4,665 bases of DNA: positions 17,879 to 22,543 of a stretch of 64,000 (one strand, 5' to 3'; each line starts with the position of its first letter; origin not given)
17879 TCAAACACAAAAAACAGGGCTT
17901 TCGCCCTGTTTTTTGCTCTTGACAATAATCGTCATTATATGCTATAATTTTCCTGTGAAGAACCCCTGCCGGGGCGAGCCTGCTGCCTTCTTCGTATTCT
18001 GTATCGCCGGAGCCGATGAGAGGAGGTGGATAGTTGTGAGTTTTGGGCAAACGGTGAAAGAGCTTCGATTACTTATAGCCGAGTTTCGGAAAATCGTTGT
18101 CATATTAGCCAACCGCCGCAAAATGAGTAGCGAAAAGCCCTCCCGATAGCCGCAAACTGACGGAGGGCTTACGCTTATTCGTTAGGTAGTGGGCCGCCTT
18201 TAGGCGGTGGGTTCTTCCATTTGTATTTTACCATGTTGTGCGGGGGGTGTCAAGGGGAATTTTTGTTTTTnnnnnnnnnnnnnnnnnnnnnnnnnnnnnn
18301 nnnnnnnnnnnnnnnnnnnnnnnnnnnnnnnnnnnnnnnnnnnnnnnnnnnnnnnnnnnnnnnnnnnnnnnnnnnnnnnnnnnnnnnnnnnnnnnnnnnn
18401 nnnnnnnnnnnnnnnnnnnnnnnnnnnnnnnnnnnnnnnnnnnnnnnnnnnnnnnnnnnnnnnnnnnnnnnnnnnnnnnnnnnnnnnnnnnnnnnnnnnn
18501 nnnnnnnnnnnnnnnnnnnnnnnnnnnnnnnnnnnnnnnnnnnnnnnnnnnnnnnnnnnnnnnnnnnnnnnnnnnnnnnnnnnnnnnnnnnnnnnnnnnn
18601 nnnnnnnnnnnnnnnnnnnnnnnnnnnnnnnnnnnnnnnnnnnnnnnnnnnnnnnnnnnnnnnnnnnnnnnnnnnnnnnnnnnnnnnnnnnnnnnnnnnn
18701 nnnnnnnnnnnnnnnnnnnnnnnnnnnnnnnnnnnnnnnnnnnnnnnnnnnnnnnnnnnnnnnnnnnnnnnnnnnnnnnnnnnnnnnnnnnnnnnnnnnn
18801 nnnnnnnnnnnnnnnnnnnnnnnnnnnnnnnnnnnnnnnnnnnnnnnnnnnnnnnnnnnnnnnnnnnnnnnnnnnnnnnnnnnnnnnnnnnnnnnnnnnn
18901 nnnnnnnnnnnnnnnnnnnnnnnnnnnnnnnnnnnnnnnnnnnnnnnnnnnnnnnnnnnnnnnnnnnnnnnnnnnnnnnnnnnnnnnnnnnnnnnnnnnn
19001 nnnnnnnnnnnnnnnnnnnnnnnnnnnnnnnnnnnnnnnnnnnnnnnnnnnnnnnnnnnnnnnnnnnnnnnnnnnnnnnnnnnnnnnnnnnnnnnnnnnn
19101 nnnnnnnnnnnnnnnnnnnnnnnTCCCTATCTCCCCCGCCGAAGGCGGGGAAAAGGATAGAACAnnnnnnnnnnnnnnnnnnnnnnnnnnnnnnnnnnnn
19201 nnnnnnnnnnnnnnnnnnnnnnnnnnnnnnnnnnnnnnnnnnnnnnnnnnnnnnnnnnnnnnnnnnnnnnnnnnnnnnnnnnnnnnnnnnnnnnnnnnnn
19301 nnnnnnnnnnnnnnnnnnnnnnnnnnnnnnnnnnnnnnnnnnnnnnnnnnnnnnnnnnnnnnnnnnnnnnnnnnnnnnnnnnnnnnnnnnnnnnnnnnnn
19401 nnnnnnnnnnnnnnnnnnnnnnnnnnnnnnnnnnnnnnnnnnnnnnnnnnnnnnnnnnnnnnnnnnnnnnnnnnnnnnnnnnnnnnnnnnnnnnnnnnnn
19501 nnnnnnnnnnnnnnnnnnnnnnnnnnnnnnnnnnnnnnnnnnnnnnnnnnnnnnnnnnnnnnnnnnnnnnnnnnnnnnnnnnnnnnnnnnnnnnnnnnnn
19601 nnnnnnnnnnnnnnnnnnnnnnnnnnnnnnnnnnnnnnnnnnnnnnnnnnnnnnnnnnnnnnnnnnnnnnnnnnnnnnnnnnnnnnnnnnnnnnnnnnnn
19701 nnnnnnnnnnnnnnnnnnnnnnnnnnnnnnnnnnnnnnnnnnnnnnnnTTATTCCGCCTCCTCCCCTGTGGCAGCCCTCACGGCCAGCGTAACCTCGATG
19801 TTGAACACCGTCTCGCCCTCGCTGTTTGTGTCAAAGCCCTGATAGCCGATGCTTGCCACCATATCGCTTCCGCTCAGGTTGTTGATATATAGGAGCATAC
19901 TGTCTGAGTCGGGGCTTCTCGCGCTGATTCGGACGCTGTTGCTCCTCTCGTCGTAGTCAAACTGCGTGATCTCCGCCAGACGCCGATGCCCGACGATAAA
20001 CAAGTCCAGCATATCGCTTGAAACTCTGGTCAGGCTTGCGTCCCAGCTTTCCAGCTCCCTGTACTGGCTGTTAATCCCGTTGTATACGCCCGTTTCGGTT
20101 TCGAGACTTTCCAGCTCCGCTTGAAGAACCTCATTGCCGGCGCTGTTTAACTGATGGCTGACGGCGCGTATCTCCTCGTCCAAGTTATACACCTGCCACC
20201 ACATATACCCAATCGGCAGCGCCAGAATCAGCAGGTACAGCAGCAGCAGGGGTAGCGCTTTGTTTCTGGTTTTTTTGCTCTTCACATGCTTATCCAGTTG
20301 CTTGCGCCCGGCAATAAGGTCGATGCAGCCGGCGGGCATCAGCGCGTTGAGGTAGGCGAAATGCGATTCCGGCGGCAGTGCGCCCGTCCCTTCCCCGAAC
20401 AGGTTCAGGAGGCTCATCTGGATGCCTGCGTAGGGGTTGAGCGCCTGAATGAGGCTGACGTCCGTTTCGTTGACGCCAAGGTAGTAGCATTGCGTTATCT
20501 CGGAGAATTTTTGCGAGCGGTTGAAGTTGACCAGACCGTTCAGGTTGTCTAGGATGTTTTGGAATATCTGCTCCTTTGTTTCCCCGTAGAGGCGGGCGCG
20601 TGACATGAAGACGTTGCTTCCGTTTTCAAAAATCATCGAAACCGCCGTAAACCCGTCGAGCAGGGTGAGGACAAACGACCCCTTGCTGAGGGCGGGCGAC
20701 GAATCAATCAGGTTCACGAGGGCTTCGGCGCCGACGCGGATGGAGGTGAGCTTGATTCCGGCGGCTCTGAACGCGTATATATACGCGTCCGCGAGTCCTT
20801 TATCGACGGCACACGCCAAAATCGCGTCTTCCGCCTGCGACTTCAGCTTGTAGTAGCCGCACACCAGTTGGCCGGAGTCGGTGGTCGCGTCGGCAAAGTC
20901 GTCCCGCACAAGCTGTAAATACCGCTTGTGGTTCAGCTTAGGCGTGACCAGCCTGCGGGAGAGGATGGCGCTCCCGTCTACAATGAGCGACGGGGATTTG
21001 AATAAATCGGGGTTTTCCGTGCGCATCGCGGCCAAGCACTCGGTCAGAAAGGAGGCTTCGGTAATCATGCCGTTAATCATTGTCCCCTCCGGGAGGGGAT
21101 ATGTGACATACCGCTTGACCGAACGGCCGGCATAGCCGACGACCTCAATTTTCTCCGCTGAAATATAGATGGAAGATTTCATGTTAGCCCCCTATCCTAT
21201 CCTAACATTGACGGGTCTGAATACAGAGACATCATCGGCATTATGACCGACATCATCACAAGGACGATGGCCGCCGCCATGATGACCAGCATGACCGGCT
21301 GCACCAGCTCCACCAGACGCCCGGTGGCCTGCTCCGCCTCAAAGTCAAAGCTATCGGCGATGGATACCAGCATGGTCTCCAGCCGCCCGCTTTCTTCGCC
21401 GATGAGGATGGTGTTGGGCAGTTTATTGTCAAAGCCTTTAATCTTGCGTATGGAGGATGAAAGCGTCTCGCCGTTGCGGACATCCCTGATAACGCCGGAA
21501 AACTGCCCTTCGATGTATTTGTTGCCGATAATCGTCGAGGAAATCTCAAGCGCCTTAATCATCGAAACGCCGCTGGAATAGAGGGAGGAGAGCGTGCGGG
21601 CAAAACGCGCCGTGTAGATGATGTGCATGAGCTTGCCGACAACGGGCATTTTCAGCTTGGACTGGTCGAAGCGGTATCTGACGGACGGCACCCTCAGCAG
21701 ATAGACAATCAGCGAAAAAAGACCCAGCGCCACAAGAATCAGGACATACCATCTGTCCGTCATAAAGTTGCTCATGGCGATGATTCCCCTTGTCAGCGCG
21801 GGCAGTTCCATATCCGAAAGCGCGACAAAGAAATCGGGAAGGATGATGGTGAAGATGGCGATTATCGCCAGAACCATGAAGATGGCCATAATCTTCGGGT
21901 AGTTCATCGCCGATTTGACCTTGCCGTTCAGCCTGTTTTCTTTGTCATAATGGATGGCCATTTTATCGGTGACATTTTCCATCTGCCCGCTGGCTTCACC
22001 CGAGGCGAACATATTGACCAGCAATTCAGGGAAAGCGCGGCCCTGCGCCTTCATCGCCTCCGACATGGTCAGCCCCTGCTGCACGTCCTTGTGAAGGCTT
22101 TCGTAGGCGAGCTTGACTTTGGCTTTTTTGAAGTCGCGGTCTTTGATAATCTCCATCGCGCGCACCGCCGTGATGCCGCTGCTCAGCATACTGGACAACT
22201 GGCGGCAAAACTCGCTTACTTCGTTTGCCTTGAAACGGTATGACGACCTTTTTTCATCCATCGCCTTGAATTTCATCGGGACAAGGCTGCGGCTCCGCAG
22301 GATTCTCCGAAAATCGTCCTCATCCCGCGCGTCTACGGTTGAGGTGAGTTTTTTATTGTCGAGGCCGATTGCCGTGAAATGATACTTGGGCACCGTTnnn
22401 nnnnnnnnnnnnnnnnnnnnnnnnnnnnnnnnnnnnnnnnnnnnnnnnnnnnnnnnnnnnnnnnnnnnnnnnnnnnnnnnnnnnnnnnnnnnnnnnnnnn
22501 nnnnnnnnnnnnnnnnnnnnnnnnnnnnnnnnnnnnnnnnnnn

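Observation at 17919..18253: Two convergent near-consensus promoters, both starting at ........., bracket a 261-bp segment: a sense/antisense RNA pair with a 37-codon sORF (type I TA-like)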

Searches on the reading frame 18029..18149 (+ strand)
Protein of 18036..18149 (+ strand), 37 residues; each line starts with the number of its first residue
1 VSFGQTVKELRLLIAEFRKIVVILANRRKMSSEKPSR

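Call 11: search_protein_families(library=pfam, proteins=[window:18036-18149:+], max_evalue=0.01)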
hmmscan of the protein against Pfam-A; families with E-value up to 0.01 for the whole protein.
window:18036-18149:+ (37 aa): 0 families

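Call 33: search_protein_representatives(protein=window:18036-18146:+)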
Query: 37 residues. Proteins with E-value up to 0.001 (for the whole library): 0; up to 1e-10: 0; up to 1e-30: 0. The best 0 are listed.

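Call 59: search_protein_families(library=ncbifam, proteins=[window:18036-18146:+, window:18029-18130:+], max_evalue=1)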
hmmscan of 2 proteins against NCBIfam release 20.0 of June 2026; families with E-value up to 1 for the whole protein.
seq(37 aa): 0 families

window:18029-18130:+ (33 aa): 0 families

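Call 60: search_protein_families(library=phrogs, proteins=[window:18036-18146:+, window:18029-18130:+], max_evalue=1)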
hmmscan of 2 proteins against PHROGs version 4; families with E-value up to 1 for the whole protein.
seq(37 aa): 0 families

window:18029-18130:+ (33 aa): 1 family
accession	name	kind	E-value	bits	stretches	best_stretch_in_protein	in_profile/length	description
phrog_19470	-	unknown function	0.18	12.6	1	7-26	8-29/50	-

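Call 75: predict_structure(protein=window:18036-18146:+)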
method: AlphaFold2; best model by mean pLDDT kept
length: 37 residues; sequences in the alignment: 1
mean_pLDDT: 91.3   pTM: 0.56
mean pLDDT of the five models: 91.3, 89.5, 89.5, 86.9, 85.9
residues with pLDDT >= 90: 29; 70-90: 3; 50-70: 5; < 50: 0
segments of 3 or more residues with pLDDT < 50: none
pLDDT, mean of each block of 10 residues (from residue 1): 95 99 96 70
secondary structure, 60 per line:
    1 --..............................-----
elements in order: H3-32

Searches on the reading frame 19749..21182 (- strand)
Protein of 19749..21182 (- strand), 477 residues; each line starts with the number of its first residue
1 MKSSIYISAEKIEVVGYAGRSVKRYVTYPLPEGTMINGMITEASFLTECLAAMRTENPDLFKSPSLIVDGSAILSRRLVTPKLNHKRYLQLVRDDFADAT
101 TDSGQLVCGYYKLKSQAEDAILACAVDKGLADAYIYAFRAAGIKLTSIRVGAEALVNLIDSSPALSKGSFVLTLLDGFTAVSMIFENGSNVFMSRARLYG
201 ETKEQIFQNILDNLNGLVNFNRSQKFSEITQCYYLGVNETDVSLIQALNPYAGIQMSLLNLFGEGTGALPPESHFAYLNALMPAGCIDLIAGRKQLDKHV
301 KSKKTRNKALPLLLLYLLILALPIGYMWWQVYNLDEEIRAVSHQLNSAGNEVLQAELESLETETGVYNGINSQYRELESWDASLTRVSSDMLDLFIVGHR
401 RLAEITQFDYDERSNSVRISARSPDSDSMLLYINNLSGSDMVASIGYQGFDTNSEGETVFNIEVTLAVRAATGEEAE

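Call 11: search_protein_families(library=pfam, proteins=[window:19749-21182:-], max_evalue=0.01)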
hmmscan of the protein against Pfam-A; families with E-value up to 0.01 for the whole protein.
window:19749-21182:- (477 aa): 0 families

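Call 19: find_homologous_proteins(query=window:19749-21182:-, max_evalue=1e-10)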
Query window:19749-21182:- (477 aa): 75 proteins with E <= 1e-10 among 8000 candidates.
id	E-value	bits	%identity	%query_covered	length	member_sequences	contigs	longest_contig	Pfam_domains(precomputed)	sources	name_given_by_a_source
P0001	0.0e+0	1051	100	100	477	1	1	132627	-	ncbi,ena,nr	ncbi:MAG: hypothetical protein FWG72_02370 [Oscillospiraceae bacterium]|nr:hypothetical protein [Osc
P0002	1.9e-207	708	68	99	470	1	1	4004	-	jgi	jgi:hypothetical protein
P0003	2.4e-206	704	66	100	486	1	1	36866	-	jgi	jgi:hypothetical protein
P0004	2.0e-205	701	66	100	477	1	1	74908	-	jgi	jgi:hypothetical protein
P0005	1.0e-200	686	67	100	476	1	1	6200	-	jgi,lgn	jgi:hypothetical protein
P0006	9.8e-194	663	67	98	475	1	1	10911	-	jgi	jgi:hypothetical protein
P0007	2.6e-186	638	61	100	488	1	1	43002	-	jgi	jgi:hypothetical protein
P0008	1.4e-183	629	60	100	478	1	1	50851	-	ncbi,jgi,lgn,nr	ncbi:MAG: hypothetical protein LBI19_07430 [Oscillospiraceae bacterium]|jgi:hypothetical protein|nr:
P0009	8.1e-180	617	59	100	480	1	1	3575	-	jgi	jgi:hypothetical protein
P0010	2.7e-174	598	57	100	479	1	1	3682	-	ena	-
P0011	3.0e-173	595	58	98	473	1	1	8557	-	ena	-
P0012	3.9e-173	595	57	100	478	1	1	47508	-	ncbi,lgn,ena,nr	ncbi:MAG: hypothetical protein FWG31_05665 [Oscillospiraceae bacterium]|nr:hypothetical protein [Osc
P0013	3.9e-164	565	57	99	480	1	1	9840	-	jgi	jgi:hypothetical protein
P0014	1.7e-161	556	53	98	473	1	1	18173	PF11104.15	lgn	-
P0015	7.5e-150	518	52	100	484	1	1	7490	-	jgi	jgi:hypothetical protein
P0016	5.8e-146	505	51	99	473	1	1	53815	-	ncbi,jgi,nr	ncbi:MAG: hypothetical protein LBH95_02280 [Oscillospiraceae bacterium]|jgi:hypothetical protein|nr:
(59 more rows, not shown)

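Call 20: find_encoding_contigs(protein=P0003, flank=6000, max_places=3)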
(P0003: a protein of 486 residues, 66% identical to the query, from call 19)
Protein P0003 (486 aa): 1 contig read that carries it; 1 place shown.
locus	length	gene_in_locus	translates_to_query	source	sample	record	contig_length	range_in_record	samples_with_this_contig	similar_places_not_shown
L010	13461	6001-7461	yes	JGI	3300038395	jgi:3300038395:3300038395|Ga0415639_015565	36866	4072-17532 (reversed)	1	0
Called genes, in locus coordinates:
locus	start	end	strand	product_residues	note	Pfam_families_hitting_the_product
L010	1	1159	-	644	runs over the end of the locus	PF00005:ABC_tran, PF02463:SMC_N (faint), PF13304:AAA_21 (faint)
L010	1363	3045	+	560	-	PF05157:MshEN, PF00437:T2SSE, PF20720:nSTAND3 (faint)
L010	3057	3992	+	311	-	-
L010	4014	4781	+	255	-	PF06750:A24_N_bact, PF01478:Peptidase_A24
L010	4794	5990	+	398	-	PF28597:T2SSF_N (weak), PF00482:T2SSF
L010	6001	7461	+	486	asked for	-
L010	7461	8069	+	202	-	-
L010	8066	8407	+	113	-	-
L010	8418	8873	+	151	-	PF07963:N_methyl (weak)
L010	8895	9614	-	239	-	PF08668:HDOD, PF13487:HD_5, PF01966:HD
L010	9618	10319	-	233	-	PF03737:RraA-like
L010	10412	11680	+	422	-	PF07613:DUF1576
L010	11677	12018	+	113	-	-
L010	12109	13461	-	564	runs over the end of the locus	-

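Call 21: find_encoding_contigs(protein=P0004, flank=6000, max_places=3)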
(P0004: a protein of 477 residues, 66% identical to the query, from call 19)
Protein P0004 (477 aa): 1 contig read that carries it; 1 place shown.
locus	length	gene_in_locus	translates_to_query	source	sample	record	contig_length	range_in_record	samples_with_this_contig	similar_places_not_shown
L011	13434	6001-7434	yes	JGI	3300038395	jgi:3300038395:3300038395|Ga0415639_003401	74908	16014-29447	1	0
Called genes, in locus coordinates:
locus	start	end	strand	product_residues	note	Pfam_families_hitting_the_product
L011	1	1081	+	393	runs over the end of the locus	PF00465:Fe-ADH, PF13685:Fe-ADH_2, PF25137:ADH_Fe_C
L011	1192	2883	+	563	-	PF05157:MshEN, PF00437:T2SSE, PF20720:nSTAND3 (faint)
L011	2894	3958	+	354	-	PF00437:T2SSE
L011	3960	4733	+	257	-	PF06750:A24_N_bact, PF01478:Peptidase_A24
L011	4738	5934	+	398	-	PF28597:T2SSF_N (weak), PF00482:T2SSF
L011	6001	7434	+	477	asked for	-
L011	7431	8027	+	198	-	-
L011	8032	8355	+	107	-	-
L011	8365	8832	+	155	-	PF07963:N_methyl (weak)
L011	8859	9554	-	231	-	PF03737:RraA-like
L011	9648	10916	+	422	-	PF07613:DUF1576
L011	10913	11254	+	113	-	-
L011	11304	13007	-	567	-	-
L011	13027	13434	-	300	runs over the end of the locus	PF00528:BPD_transp_1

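Call 22: find_encoding_contigs(protein=P0007, flank=6000, max_places=3)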
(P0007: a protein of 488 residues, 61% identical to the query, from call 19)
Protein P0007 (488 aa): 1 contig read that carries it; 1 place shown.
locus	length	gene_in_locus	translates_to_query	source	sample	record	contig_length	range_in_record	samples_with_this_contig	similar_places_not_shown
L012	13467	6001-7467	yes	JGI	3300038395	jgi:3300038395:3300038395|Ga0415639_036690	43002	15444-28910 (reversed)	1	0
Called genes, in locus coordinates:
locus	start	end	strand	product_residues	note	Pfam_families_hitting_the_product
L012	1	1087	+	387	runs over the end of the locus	PF00465:Fe-ADH, PF13685:Fe-ADH_2, PF25137:ADH_Fe_C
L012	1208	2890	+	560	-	PF05157:MshEN, PF00437:T2SSE, PF20720:nSTAND3 (faint)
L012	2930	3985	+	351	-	PF00437:T2SSE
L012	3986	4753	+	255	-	PF06750:A24_N_bact, PF01478:Peptidase_A24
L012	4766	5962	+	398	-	PF00482:T2SSF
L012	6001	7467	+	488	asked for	-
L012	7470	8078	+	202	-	-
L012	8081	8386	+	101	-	-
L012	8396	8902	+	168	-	PF07963:N_methyl (faint)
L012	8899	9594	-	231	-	PF03737:RraA-like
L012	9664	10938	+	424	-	PF07613:DUF1576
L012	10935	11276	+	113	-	-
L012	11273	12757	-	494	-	PF18127:NAMPT_N, PF04095:NAPRTase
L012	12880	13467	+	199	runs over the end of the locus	PF01168:Ala_racemase_N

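Call 23: find_encoding_contigs(protein=P0008, flank=6000, max_places=3)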
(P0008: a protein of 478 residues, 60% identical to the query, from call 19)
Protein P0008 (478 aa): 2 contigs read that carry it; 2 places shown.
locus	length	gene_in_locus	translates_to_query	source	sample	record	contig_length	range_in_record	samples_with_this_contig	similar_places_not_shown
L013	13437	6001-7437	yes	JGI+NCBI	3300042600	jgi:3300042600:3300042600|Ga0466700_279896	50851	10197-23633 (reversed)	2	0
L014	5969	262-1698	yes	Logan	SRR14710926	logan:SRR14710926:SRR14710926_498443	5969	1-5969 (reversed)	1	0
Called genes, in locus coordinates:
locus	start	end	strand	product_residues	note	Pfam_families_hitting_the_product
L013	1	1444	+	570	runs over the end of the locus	PF05157:MshEN, PF00437:T2SSE, PF20720:nSTAND3 (faint)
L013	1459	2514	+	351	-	PF00437:T2SSE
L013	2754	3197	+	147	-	PF07963:N_methyl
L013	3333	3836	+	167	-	PF04480:DUF559, PF18741:MTES_1575 (weak)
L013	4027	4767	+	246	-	PF06750:A24_N_bact, PF01478:Peptidase_A24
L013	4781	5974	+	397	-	PF28597:T2SSF_N (weak), PF00482:T2SSF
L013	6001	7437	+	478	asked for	-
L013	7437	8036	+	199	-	-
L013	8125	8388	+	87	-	-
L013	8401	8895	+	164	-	PF07963:N_methyl (weak)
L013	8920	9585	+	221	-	PF00072:Response_reg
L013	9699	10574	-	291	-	PF00950:ABC-3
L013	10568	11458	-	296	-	PF01297:ZnuA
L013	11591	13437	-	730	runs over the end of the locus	PF03030:H_PPase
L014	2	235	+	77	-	?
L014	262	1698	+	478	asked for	-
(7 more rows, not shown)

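Call 42: find_encoding_contigs(protein=P0006, flank=6000, max_places=3)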
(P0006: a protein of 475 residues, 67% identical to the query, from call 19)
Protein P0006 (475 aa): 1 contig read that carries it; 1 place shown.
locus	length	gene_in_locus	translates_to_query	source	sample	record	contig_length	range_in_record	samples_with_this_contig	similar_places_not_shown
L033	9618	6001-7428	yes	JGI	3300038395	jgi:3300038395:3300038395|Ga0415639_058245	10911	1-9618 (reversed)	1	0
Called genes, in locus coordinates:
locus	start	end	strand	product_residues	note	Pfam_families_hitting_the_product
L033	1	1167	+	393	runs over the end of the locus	PF00465:Fe-ADH, PF13685:Fe-ADH_2, PF25137:ADH_Fe_C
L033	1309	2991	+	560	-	PF05157:MshEN, PF00437:T2SSE, PF20720:nSTAND3 (weak)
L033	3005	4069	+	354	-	PF00437:T2SSE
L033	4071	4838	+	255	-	PF06750:A24_N_bact, PF01478:Peptidase_A24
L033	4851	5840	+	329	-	-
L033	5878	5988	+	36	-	-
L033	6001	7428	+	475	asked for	-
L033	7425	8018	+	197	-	-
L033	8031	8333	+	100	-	-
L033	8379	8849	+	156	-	-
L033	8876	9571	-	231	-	PF03737:RraA-like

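Call 43: find_encoding_contigs(protein=P0005, flank=6000, max_places=3)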
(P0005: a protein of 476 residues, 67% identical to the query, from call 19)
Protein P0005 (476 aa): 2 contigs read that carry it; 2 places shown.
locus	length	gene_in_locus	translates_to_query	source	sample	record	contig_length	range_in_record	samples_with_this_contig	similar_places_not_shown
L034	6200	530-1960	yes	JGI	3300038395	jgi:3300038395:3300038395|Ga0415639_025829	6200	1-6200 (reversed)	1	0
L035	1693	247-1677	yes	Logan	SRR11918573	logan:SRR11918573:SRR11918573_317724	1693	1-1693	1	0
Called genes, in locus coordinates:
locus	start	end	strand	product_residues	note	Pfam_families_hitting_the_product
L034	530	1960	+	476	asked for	-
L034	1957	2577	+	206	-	-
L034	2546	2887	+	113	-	-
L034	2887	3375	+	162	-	PF07963:N_methyl (weak)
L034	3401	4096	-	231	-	PF03737:RraA-like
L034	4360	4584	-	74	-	-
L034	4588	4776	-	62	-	-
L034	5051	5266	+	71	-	PF07613:DUF1576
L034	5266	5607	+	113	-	-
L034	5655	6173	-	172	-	-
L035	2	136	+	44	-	?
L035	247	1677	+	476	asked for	-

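Call 64: find_encoding_contigs(protein=P0012, flank=5000, max_places=2)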
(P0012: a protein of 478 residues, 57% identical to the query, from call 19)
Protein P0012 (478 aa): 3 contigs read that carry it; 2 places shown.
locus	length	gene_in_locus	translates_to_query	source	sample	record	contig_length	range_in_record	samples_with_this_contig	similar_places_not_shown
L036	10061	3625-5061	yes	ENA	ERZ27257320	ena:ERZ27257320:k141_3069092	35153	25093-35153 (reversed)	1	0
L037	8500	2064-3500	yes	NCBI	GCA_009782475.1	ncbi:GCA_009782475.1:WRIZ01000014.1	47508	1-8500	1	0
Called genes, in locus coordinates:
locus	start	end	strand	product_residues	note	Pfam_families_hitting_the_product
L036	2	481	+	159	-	?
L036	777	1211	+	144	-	PF04480:DUF559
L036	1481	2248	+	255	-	PF06750:A24_N_bact, PF01478:Peptidase_A24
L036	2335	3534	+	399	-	PF28597:T2SSF_N (faint), PF00482:T2SSF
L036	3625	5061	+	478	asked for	-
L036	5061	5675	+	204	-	-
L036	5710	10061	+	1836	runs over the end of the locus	PF07963:N_methyl (weak)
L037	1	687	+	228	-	PF06750:A24_N_bact, PF01478:Peptidase_A24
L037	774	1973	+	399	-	PF28597:T2SSF_N (faint), PF00482:T2SSF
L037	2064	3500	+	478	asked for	-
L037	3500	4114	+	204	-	-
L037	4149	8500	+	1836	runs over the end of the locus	PF07963:N_methyl (weak)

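Call 65: find_encoding_contigs(protein=P0016, flank=5000, max_places=2)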
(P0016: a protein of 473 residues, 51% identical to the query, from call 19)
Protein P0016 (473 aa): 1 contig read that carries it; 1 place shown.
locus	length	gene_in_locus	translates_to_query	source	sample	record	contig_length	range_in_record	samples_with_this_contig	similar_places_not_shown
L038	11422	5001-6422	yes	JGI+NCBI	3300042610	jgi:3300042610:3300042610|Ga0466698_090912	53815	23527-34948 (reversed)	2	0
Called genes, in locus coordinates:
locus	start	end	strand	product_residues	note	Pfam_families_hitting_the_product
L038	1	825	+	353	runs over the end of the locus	PF00437:T2SSE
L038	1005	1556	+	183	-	PF04480:DUF559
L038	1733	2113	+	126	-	PF07963:N_methyl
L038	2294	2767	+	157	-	PF01850:PIN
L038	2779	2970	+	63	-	-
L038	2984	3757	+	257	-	PF06750:A24_N_bact, PF01478:Peptidase_A24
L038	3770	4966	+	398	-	PF00482:T2SSF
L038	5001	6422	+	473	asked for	-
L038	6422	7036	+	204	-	-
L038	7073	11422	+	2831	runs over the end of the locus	PF07963:N_methyl (weak)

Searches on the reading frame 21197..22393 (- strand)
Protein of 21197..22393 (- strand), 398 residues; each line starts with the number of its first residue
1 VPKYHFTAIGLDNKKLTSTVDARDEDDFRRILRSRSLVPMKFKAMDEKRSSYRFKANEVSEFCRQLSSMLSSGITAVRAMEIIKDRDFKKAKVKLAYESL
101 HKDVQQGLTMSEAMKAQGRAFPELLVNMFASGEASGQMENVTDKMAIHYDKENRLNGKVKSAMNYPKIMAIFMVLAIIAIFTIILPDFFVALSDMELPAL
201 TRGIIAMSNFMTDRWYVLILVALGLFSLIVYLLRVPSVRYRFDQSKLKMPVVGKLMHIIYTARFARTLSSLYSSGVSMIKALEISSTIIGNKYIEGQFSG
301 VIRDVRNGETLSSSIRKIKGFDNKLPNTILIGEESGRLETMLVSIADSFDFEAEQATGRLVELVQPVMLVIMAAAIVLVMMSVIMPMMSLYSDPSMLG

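Call 11: search_protein_families(library=pfam, proteins=[window:21197-22393:-], max_evalue=0.01)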
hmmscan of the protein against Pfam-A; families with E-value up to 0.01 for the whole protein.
window:21197-22393:- (398 aa): 1 family
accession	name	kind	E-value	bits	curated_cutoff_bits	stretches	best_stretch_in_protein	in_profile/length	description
PF00482.28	T2SSF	-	5e-48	162.6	25.2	2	62-186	1-125/125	Type II secretion system (T2SS), protein F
